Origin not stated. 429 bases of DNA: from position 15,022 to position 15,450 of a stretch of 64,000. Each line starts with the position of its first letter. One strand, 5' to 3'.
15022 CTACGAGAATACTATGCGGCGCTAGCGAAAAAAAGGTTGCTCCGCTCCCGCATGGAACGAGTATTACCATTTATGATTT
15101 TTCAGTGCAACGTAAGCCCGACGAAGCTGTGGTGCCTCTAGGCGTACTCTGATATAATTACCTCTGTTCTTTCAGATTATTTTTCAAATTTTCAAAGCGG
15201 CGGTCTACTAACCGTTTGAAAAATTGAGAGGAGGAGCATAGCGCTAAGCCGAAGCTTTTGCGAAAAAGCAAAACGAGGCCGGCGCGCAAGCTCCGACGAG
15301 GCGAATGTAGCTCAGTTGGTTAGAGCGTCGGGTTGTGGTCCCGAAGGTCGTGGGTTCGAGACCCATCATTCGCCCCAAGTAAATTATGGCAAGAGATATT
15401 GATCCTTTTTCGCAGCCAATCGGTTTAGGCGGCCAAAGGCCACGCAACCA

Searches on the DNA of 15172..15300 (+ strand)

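Call 38: build_rna_model(alignment_id=A2)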
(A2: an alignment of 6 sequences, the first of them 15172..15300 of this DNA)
Model R1 built from alignment A2 (6 sequences, 162 columns); structure: RNAalifold consensus.
model positions 134; base pairs 27; branch points 1; effective number of sequences 3.34; information 0.59 bits per position. Calibrated on 0.2 Mb of random sequence (short: E-values are rough).
structure used (alignment columns):
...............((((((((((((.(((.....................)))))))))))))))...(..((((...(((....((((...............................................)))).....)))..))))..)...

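Call 39: search_with_rna_model(model_id=R1, sources=[window, L001, L002, L003, L004, L005, L006, L007, L008, L012, L013, L014, L016, L017], max_evalue=1, show_alignments=0)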
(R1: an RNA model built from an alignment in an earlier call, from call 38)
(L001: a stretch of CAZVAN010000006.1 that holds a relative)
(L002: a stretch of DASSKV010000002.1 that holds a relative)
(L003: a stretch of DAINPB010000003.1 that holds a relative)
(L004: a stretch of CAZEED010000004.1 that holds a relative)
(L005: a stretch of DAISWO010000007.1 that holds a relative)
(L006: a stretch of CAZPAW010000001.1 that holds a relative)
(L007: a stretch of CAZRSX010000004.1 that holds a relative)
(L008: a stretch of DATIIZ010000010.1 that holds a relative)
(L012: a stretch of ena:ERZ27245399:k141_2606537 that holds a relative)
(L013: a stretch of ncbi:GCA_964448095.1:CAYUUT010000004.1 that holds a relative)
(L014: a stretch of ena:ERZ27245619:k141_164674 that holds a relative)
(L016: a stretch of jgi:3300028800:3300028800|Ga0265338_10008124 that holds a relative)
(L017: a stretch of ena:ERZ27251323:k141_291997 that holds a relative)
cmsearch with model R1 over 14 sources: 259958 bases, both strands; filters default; matches with E-value up to 1: 13.
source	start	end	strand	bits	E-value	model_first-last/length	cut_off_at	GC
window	55360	55489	-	113.5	5.8e-25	1-134/134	no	0.55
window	47933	48074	-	109.3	5.8e-24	1-134/134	no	0.46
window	15172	15299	+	108.2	1.1e-23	1-134/134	no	0.47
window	44612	44743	-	103.3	1.6e-22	1-134/134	no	0.45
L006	9754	9893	-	103.1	1.7e-22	1-134/134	no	0.35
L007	2516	2655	-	85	3.8e-18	1-134/134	no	0.49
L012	17541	17668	-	56.2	3.1e-11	1-134/134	no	0.48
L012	17603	17690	+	23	0.0028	1-134/134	no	0.4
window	44680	44738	+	19.3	0.021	1-134/134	no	0.37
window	15172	15238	-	18.6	0.031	1-134/134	no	0.37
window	48021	48062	+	15.9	0.14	13-54/134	no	0.4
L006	8661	8766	-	14.4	0.3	1-134/134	no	0.32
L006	9817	9896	+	13.4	0.54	1-134/134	no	0.32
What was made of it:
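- Checked: Model R1, which was trained with this copy, gives 113.5 bits (call 39).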

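Call 41: search_with_rna_model(model_id=R1, sources=[L018, L019, L020, L021, L022, L023, L024, L025, L026, L027, L028, L029, L030, L031, L032, L033, L034, L035, L036, L037, L038, L039, L040, L041, L042, L043, L044, L045, L046, L047, L048, L049, L050, L051, L052, L053, L054, L055, L056, L057, L058, L059, L060, L061, L062, L063, L064, L065, L066, L067, L068, L069, L070, L071, L072, L073, L074, L075, L076, L077, L078, L079, L080, L081, L082, L083, L084, L085, L086, L087, L088, L089, L090, L091, L092, L093, L094, L095, L096, L097], max_evalue=0.001, make_alignment=true)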
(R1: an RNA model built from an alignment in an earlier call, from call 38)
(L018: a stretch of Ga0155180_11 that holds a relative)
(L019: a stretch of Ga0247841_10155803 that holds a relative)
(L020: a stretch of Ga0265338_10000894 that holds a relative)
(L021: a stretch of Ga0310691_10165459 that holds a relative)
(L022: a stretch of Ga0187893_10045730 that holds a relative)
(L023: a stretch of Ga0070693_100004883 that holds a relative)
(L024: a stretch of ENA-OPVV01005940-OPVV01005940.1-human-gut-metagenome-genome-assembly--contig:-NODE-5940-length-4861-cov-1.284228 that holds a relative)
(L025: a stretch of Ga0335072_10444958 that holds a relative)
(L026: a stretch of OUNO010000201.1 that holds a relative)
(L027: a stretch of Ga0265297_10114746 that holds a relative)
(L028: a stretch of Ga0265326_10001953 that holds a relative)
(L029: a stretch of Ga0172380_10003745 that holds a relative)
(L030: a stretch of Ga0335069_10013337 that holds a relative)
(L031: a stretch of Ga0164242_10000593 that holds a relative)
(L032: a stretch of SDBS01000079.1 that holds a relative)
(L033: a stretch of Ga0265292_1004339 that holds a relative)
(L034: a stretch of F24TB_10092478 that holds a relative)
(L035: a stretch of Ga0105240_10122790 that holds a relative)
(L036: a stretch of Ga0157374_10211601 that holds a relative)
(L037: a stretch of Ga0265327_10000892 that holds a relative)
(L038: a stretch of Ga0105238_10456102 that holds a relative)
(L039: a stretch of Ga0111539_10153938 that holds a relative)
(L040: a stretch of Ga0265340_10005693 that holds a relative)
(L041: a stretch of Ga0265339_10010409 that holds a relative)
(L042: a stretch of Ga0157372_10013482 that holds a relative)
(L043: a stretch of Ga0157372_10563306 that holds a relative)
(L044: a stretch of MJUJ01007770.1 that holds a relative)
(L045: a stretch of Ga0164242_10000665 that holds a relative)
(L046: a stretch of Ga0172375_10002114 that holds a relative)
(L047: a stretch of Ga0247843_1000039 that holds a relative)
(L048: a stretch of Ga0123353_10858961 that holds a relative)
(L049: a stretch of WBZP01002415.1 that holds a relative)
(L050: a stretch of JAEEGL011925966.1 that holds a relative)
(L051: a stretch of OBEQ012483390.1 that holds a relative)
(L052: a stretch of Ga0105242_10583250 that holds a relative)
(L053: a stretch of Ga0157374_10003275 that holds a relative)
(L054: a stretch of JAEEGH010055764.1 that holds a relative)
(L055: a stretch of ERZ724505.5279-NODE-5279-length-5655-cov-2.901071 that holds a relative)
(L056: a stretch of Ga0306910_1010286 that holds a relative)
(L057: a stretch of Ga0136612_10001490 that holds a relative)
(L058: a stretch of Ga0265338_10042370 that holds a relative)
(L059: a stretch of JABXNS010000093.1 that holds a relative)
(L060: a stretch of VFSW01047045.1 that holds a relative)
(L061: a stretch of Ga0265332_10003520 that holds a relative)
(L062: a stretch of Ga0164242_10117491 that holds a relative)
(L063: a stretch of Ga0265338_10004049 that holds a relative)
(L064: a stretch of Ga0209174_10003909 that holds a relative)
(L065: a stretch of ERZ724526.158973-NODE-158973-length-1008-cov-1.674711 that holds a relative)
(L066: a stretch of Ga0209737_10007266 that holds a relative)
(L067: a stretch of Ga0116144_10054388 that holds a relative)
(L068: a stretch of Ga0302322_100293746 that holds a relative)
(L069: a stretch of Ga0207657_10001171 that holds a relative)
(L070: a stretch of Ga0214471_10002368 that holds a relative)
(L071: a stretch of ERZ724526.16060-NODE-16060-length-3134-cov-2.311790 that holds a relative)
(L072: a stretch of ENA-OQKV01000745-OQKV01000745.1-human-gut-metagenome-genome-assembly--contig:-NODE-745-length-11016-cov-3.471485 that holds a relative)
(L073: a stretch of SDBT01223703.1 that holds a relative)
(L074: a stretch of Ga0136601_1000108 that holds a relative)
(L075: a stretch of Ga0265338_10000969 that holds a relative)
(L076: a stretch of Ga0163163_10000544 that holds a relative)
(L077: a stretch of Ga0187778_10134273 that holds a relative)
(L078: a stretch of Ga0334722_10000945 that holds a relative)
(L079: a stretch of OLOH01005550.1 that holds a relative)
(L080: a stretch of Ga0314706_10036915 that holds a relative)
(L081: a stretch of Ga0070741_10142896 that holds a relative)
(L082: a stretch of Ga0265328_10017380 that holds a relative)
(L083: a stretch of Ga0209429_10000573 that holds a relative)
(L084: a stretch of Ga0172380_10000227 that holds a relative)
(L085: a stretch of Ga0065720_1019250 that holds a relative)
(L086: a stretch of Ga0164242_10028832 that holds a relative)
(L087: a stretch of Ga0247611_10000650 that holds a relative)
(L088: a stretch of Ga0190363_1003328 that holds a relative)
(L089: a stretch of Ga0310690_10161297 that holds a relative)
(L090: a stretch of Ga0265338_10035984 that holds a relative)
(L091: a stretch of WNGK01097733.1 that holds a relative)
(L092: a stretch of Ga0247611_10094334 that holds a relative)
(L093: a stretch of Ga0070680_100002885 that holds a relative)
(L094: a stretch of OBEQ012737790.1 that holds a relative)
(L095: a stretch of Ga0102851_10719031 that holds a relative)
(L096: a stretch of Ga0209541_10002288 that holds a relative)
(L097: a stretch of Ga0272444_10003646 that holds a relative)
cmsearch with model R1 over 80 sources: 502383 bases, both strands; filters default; matches with E-value up to 0.001: 76.
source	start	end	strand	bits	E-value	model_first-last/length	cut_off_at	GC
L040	2181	2310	-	108.1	2.2e-23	1-134/134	no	0.52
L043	124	253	-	104.2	1.9e-22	1-134/134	no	0.45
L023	1476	1606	+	101.3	9.5e-22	1-134/134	no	0.57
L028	2087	2228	-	99.5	2.5e-21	1-134/134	no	0.46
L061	5281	5422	-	99.5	2.5e-21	1-134/134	no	0.46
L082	699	840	+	99.5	2.5e-21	1-134/134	no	0.46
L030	882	1019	-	99.3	2.7e-21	1-134/134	no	0.45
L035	25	165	-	98.3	4.9e-21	1-134/134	no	0.42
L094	827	964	+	90.2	4.3e-19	1-134/134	no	0.46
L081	206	331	+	86.7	2.9e-18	1-134/134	no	0.5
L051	92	217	-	84.5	9.7e-18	1-134/134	no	0.45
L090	160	285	+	82.7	2.6e-17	1-134/134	no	0.47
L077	8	133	-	82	4e-17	1-134/134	no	0.45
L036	1778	1901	+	81.6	5e-17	1-134/134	no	0.45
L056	1123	1252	-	80.4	9.3e-17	1-134/134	no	0.45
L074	6093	6222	+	80.4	9.3e-17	1-134/134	no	0.45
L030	2276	2403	+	77.2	5.4e-16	1-134/134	no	0.44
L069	5359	5483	-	73.2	5.1e-15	1-134/134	no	0.42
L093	982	1106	-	73.2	5.1e-15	1-134/134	no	0.42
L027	1177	1302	-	72.4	7.6e-15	1-134/134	no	0.45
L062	1126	1253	-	71.2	1.5e-14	1-134/134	no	0.48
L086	2991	3116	-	70.4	2.4e-14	1-134/134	no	0.46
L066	2885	3018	+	69.6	3.7e-14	1-134/134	no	0.46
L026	4689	4812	+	66.9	1.6e-13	1-134/134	no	0.4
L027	165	290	-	63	1.3e-12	1-134/134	no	0.4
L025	67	192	+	63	1.4e-12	1-134/134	no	0.53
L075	1539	1663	-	62.8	1.5e-12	1-134/134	no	0.5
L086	2751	2874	-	60.4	5.9e-12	1-134/134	no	0.44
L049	11280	11402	+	60.3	6.2e-12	1-134/134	no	0.47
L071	1363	1485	+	60.3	6.2e-12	1-134/134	no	0.47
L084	6344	6466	-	59.8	8e-12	1-134/134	no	0.42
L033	4965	5085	+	59.6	8.8e-12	1-134/134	no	0.41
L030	4637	4777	-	58.7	1.5e-11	1-134/134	no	0.43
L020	4472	4598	-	58.2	1.9e-11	1-134/134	no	0.48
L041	4216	4342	+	58.2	1.9e-11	1-134/134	no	0.48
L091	1124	1255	+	58.1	2.1e-11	1-134/134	no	0.52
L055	1445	1565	-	57.1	3.5e-11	1-134/134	no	0.45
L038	765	909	-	57.1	3.7e-11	1-134/134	no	0.57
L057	2476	2600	+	56.6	4.7e-11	1-134/134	no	0.41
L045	13091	13207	-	56.6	4.8e-11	1-134/134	no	0.44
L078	2680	2802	-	56.4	5.4e-11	1-134/134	no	0.42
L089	577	688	+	56.3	5.6e-11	1-134/134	no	0.53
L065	700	828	+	55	1.1e-10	1-134/134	no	0.43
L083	3656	3785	-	54.2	1.7e-10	1-134/134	no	0.41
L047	11227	11366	-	52.6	4.3e-10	1-134/134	no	0.44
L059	5084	5213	+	52.4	4.8e-10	1-134/134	no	0.48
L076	10122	10263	+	52.3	5.1e-10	1-134/134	no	0.52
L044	1180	1308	-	52.2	5.2e-10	10-134/134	no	0.48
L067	697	842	-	51.9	6.1e-10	1-134/134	no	0.46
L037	2599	2720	-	51.9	6.3e-10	1-134/134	no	0.48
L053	1830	1962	-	50.1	1.7e-09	1-134/134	no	0.48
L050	932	1052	+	49.8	2e-09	1-134/134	no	0.55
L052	169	315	-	49.1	2.9e-09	1-134/134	no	0.44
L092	937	1050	-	48.9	3.3e-09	1-134/134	no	0.37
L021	2222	2341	-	48.6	3.9e-09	1-134/134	no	0.58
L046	14360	14489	-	48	5.5e-09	1-134/134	no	0.39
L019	196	318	+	47.9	5.6e-09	1-134/134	no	0.41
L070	7376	7518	-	47.3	7.8e-09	1-134/134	no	0.52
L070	8206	8330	+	47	9.1e-09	1-134/134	no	0.41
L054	5314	5433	+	45.9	1.7e-08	1-134/134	no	0.58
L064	8202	8323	+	45.9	1.7e-08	1-134/134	no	0.44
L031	8402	8508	+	45.2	2.5e-08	1-134/134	no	0.49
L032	964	1086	-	44.5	3.8e-08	1-134/134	no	0.38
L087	2271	2385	-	43.9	5e-08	1-134/134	no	0.42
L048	990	1108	+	43.6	6.2e-08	1-134/134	no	0.51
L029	5065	5184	+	43.1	8.1e-08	1-134/134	no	0.46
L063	5672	5807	-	43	8.4e-08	1-134/134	no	0.47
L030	4711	4841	+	42.1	1.4e-07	1-134/134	no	0.36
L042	1793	1922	-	41.2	2.3e-07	1-134/134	no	0.53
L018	4341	4464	-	40.8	2.8e-07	1-134/134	no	0.47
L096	1620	1743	-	40.8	2.8e-07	1-134/134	no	0.47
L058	3076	3197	+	39.8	4.9e-07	1-134/134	no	0.45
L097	12133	12260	-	38.7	8.9e-07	1-134/134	no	0.41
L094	2487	2610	-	35.1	6.5e-06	1-134/134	no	0.47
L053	4929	5063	-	30.2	9.7e-05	1-134/134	no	0.44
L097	13351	13478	-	28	0.00034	1-134/134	no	0.41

Alignment A3: 76 matches aligned to the model, 263 columns, each read 5' to 3' on its own strand. Consensus structure (alignment columns), stored with it:
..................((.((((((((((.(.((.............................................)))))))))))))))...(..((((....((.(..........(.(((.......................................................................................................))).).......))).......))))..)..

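Call 72: build_rna_model(alignment_id=A3)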
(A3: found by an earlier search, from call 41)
Model R2 built from alignment A3 (76 sequences, 263 columns); structure: stored with the alignment.
model positions 125; base pairs 27; branch points 1; effective number of sequences 7.33; information 0.59 bits per position. Calibrated on 0.2 Mb of random sequence (short: E-values are rough).
structure used (alignment columns):
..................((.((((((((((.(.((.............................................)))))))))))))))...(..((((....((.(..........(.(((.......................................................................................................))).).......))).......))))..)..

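Call 73: search_with_rna_model(model_id=R2, source=window, max_evalue=1, show_alignments=1)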
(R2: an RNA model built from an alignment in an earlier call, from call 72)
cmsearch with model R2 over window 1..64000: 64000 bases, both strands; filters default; matches with E-value up to 1: 6.
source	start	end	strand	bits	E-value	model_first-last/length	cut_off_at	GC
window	15173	15299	+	91.8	4.7e-19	1-125/125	no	0.47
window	55360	55489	-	91.4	5.9e-19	1-125/125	no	0.55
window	47933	48074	-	84.8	1.8e-17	1-125/125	no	0.46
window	44612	44743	-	68.1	1e-13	1-125/125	no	0.45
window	48009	48132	+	24.4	0.00067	1-125/125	no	0.43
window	15172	15238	-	19.4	0.0092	1-125/125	no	0.37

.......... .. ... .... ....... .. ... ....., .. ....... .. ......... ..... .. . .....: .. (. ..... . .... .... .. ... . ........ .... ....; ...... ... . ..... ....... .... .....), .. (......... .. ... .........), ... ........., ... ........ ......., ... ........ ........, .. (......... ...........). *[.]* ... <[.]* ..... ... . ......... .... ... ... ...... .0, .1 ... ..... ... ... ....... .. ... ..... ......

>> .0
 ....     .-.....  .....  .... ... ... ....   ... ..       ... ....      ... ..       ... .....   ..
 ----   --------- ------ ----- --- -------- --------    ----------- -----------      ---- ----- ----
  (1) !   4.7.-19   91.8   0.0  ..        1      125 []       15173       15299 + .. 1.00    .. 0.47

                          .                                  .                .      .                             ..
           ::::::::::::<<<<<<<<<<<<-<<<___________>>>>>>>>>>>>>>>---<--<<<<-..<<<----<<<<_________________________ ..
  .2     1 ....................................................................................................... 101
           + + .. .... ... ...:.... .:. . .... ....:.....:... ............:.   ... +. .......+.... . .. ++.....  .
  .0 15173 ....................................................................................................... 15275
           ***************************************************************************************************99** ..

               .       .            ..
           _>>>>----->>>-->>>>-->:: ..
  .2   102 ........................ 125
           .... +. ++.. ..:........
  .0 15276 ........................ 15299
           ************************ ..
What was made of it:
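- On L-type tRNA-leader RNA (family defined in this session; models R1 and R2): R2, built without any window sequence, gives 91.4 bits and E=5.9e-19 over model positions 1-125 (call 73).
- Checked: That equals the tRNA-His leader at 91.8 bits (call 73).
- The independent model gives E=5.9e-19 (call 73).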
